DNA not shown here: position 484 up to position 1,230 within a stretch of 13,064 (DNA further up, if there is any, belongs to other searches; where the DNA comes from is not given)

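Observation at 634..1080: AT-rich moron encoding a 144-148-aa membrane-anchored protein between the spanins and the HNH/packaging end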

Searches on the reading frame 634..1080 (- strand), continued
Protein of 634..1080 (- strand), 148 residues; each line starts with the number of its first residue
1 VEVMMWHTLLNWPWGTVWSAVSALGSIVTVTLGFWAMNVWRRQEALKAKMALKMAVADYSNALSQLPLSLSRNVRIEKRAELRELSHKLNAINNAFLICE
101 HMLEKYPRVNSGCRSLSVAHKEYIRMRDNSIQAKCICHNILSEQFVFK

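Call 111: search_dna_similar(query=P0026, collection=phages, mode=protein, max_evalue=0.00001, max_rows=25)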
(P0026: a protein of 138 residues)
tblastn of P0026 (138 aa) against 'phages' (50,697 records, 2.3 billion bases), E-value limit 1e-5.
Records with a match: 4; places in all: 4; records where one place covers at least 80% of the query: 4.
Best place of each record, by identity: <60% 4.
By first word of the organism name: Enterobacter 2; Salmonella 2.
By host as written in the record: Enterobacter cloacae 2; Salmonella enterica 2.
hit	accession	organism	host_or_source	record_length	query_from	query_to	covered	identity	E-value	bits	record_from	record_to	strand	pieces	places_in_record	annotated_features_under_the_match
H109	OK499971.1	Enterobacter phage vB_EclS_CobraSix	Enterobacter cloacae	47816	3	137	98%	41.5%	5e-24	101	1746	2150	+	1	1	hypothetical protein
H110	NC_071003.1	Enterobacter phage vB_EclS_CobraSix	Enterobacter cloacae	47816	3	137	98%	41.5%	5e-24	101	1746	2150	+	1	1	hypothetical protein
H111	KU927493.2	Salmonella phage 118970_sal3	Salmonella enterica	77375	3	137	98%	23.6%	4e-8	56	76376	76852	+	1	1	hypothetical protein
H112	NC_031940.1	Salmonella phage 118970_sal3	Salmonella enterica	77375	3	137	98%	23.6%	4e-8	56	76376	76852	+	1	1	hypothetical protein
